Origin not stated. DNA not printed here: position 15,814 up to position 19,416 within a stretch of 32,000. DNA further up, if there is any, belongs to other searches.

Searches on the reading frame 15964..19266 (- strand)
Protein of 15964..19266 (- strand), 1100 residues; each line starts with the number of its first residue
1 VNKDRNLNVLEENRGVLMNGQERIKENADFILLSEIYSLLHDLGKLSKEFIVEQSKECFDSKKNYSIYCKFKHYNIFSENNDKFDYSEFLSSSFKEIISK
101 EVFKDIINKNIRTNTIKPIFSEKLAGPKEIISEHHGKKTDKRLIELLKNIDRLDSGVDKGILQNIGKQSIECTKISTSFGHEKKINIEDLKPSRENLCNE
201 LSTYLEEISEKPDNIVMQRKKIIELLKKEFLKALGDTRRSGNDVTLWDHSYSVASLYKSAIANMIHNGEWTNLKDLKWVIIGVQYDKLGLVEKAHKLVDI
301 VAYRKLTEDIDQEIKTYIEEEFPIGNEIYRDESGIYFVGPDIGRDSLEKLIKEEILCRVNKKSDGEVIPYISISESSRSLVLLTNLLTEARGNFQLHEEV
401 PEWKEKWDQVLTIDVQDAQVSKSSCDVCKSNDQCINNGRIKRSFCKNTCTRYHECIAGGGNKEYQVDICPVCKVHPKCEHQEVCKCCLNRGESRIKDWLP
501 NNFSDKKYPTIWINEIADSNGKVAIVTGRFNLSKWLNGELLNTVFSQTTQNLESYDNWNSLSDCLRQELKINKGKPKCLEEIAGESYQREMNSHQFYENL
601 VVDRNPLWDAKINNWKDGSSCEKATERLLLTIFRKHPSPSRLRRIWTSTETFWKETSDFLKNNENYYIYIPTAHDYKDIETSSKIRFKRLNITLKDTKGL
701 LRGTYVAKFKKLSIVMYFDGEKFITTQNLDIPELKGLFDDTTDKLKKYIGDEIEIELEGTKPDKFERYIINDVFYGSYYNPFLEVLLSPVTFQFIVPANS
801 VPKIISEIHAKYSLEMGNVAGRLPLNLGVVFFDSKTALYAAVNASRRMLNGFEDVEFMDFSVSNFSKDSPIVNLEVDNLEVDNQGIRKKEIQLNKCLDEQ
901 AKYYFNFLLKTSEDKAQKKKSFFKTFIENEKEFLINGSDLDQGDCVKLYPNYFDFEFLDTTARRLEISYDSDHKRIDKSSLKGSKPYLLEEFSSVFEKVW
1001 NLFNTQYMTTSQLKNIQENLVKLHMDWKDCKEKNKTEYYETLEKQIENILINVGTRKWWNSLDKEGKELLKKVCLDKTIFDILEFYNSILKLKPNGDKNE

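Call 6: search_protein_families(library=pfam, proteins=[window:15964-19266:-], max_evalue=0.01)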
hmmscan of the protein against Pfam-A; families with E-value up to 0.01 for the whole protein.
window:15964-19266:- (1100 aa): 2 families
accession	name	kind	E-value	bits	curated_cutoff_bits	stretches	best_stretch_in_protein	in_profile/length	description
PF01109.22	GM_CSF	-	0.0028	18.3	20.1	1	877-936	57-116/122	Granulocyte-macrophage colony-stimulating factor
PF04017.17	DUF366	-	0.0039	17.1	29.9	1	181-313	44-179/184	Domain of unknown function (DUF366)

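Call 7: search_protein_families(library=ncbifam, proteins=[window:15964-19266:-], max_evalue=0.01)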
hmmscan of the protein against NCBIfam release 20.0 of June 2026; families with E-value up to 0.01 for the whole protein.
window:15964-19266:- (1100 aa): 1 family
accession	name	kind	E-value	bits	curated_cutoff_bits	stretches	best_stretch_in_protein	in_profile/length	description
TIGR02682.1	cas_csx11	equivalog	2e-137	460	248.95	2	465-1090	384-1007/1007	CRISPR-associated protein Csx11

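Call 98: find_related_loci(query=A7, collection=metagenome_contigs, flank=10000)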
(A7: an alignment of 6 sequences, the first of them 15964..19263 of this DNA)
Query A7 (1099 aa) in metagenome_contigs; peptide patterns used: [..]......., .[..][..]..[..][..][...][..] (x = any residue, [..] = any of these).
551 stretches matched a pattern; 161 encode a relative of the query (tblastn E <= 1e-3); the best 80 are kept; 80 distinct loci.
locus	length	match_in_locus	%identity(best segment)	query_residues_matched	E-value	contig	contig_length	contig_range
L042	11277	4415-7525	51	14-1099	0e+0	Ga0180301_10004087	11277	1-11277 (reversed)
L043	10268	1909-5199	47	14-1098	0e+0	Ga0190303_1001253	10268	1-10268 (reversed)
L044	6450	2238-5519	47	14-1095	0e+0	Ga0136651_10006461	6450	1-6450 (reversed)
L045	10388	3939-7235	47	8-1099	0e+0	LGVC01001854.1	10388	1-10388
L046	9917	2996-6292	47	8-1099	0e+0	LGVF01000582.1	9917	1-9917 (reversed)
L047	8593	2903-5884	27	128-1092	5e-83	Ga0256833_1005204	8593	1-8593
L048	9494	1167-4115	27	141-1094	8e-81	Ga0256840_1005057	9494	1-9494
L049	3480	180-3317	25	21-1099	9e-77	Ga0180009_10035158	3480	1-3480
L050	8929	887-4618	26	19-1089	2e-75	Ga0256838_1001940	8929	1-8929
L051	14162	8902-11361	23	143-975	1e-52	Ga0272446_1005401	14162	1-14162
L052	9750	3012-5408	23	145-1027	2e-51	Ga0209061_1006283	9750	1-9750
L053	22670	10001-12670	24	23-965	3e-51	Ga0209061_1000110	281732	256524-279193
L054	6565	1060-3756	24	136-1054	3e-51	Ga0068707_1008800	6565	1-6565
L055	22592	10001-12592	24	132-1032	4e-51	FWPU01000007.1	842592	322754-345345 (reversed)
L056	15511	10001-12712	23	22-977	1e-50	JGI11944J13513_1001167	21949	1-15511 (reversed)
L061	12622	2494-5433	23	12-1032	1e-49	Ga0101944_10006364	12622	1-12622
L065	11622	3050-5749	22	114-1029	1e-48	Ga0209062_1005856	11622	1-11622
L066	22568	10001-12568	23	136-1030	2e-48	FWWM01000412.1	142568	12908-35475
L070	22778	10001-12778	22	21-1027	1e-47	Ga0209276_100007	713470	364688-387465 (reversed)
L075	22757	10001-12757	23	114-1041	1e-47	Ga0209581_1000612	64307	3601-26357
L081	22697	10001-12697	23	128-1090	1e-45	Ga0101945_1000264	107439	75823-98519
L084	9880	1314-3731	23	142-965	9e-46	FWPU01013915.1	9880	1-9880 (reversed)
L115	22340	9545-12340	22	21-1036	5e-42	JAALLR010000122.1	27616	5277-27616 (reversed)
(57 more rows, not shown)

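Call 101: search_protein_families(library=pfam, proteins=[L070:16332-19556:+, L075:15022-18072:+, L081:15167-18127:+, L065:7852-11094:+, L115:16457-19123:+, L066:14991-17885:+, L084:6742-9876:+, L061:9877-12618:+, L055:15909-21761:+], max_evalue=0.001)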
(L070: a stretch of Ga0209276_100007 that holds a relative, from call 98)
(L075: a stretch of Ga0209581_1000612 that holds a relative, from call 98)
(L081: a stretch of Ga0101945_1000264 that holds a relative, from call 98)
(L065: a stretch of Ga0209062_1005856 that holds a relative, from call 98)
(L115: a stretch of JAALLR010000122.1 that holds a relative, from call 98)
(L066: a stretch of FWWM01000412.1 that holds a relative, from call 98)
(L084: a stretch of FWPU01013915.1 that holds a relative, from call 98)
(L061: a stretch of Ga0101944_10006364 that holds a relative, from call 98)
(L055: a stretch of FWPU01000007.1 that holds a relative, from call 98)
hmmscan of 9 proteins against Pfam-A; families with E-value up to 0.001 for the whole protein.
L070:16332-19556:+ (1075 aa): 3 families
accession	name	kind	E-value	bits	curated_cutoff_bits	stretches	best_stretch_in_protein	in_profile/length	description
PF18135.7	Type_ISP_C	-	5.1e-87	292.6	25.9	1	692-1022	2-319/342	Type ISP C-terminal specificity domain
PF02384.22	N6_Mtase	-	6.4e-08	32.7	20.4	1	311-386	5-67/311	N-6 DNA Methylase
PF07669.17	Eco57I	-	0.00078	20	25.3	0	476-593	64-166/171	Eco57I restriction-modification methylase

L075:15022-18072:+ (1017 aa): 1 family
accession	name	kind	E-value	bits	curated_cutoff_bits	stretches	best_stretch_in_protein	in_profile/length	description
PF06634.17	DUF1156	-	5.2e-22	78.2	24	1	30-87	2-58/73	Protein of unknown function (DUF1156)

L081:15167-18127:+ (987 aa): 2 families
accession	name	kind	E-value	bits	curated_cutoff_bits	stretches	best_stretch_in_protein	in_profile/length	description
PF22590.2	Cas3-like_C_2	-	3.5e-19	69.5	27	1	312-415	3-104/106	CRISPR-associated nuclease/helicase Cas3, C-terminal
PF18019.7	Cas3_HD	-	6e-09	36.7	23.1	1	784-978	38-203/207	Cas3, HD domain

L065:7852-11094:+ (1081 aa): 1 family
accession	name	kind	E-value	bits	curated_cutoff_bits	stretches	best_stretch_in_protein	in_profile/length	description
PF06634.17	DUF1156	-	5.5e-22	78.1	24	1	103-160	2-58/73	Protein of unknown function (DUF1156)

L115:16457-19123:+ (889 aa): 1 family
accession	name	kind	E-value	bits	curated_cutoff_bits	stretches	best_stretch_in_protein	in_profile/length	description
PF01555.25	N6_N4_Mtase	-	1.4e-21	77.9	26.7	2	498-648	1-111/221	DNA methylase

L066:14991-17885:+ (965 aa): 1 family
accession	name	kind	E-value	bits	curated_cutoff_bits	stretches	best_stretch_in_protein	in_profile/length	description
PF04465.17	DUF499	-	2e-29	102.5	23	1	173-490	46-349/1024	Protein of unknown function (DUF499)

L084:6742-9876:+ (1045 aa): 3 families
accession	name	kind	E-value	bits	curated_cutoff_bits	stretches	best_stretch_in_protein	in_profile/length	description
PF00270.35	DEAD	-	8.9e-23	81.3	26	1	98-278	2-161/167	DEAD/DEAH box helicase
PF00271.37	Helicase_C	-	2e-08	34.9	23.5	1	970-1015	65-110/110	Helicase conserved C-terminal domain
PF04851.21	ResIII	-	2.5e-05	24.7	22.5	1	94-247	2-140/164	Type III restriction enzyme, res subunit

L061:9877-12618:+ (914 aa): 6 families
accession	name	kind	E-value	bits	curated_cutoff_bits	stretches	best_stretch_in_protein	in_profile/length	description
PF01580.24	FtsK_SpoIIIE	-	5.7e-61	206.2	24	1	449-653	2-220/221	FtsK/SpoIIIE family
PF17854.6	FtsK_alpha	-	4.8e-32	110.6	22.9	1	341-441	1-101/101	FtsK alpha domain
PF09397.16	FtsK_gamma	-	6.9e-25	87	30.6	1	760-819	3-62/63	Ftsk gamma domain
PF13491.11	FtsK_4TM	-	2.1e-20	73.5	23.1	1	22-203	2-170/171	4TM region of DNA translocase FtsK/SpoIIIE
PF12846.13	AAA_10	-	2.6e-05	23.9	27.5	0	486-527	22-59/362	AAA-like domain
PF01935.23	DUF87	-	0.00017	22.2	23.2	1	476-526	12-61/220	Helicase HerA, central domain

L055:15909-21761:+ (1951 aa): 41 families (the best 25 are shown)
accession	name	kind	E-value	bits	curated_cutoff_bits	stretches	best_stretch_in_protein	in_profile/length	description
PF00005.33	ABC_tran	-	1.6e-40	139.3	25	1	862-927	78-136/137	ABC transporter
PF17760.6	UvrA_inter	-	2.6e-29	101.7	23.3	2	1166-1266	5-107/109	UvrA interaction domain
PF02463.25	SMC_N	-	1.3e-23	84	40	0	117-627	26-210/220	RecF/RecN/SMC N terminal domain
PF13304.12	AAA_21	-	2.1e-21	77.7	27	1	551-619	234-303/304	AAA domain, putative AbiEii toxin, Type IV TA system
PF17755.6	UvrA_DNA-bind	-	3.4e-18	66.4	23.2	1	377-441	1-65/110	UvrA DNA-binding domain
PF13555.12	AAA_29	-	6.9e-18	64.6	27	0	110-131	17-38/61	P-loop containing region of AAA domain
PF13191.12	AAA_16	-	1.7e-14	55.1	32.6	0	697-740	20-63/167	AAA ATPase domain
PF13401.12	AAA_22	-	3.7e-12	47.1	27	0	701-749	5-33/130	AAA domain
PF20703.3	nSTAND1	-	3e-11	44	27.1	0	687-719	19-51/379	Novel STAND NTPase 1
PF13671.12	AAA_33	-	3.5e-11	44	27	0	705-734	3-32/143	AAA domain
PF05729.18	NACHT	-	3.5e-11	43.7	26.7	0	702-730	1-29/167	NACHT domain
PF03193.22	RsgA_GTPase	-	9.3e-11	42.3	30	0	688-726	94-131/174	RsgA GTPase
PF25199.1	nSTAND_NTPase5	-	1e-10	42.1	34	0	702-726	42-66/145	Novel STAND NTPase 5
PF06745.19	ATPase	-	2e-10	40.9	26.6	0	1630-1660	16-46/231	KaiC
PF13481.12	AAA_25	-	2.3e-10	40.8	27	0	113-137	31-55/195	AAA domain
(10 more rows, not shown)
